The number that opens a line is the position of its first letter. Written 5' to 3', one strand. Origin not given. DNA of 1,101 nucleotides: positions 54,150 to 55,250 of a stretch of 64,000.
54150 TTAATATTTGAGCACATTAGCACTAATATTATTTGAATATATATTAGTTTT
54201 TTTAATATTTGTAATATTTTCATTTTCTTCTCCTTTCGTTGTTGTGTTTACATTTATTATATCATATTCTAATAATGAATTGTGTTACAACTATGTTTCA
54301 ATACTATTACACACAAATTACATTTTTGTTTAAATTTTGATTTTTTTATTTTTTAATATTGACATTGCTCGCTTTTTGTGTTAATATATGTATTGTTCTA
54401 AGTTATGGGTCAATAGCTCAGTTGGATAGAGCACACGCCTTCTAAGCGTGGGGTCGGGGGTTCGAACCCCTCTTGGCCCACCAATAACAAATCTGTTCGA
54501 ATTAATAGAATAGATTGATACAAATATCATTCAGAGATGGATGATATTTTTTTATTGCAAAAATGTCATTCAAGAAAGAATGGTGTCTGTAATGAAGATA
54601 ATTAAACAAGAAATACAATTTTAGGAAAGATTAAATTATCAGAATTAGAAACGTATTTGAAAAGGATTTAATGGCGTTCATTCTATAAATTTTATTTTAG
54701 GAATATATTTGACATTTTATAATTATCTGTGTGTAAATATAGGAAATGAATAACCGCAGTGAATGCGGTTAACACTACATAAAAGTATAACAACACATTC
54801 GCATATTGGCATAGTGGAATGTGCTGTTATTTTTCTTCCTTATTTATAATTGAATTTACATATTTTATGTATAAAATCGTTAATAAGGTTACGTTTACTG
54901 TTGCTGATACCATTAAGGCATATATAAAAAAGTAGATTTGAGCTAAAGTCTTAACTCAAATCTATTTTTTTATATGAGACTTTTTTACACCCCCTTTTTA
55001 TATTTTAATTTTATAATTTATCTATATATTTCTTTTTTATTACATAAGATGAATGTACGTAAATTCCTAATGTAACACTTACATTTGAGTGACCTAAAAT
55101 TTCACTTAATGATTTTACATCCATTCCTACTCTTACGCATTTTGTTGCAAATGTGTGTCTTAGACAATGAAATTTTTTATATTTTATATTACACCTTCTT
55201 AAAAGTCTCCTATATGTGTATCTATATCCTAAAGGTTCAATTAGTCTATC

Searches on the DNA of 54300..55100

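Call 70: search_rna_families(source=window, start=54300, end=55100, threshold=evalue, max_evalue=1)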
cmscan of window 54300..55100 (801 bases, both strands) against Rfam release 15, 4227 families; matches with E-value up to 1: 4.
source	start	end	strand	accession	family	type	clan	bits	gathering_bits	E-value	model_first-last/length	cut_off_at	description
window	54407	54480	+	RF00005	tRNA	Gene; tRNA;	CL00001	68.1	29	1.3e-14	1-71/71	no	tRNA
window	54516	54566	+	RF02433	SpF36_sRNA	Gene; sRNA;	-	30.7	48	0.022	1-51/51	no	Streptococcus sRNA SpF36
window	54924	54974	-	RF04172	MIR8675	Gene; miRNA;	-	22.6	90.8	0.12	1-95/95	no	MIR8675 microRNA precursor family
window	54407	54481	-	RF04354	Plastid-ycf2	Cis-reg;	-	19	65.7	0.44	1-75/75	no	Plastid-ycf2 5UTR RNA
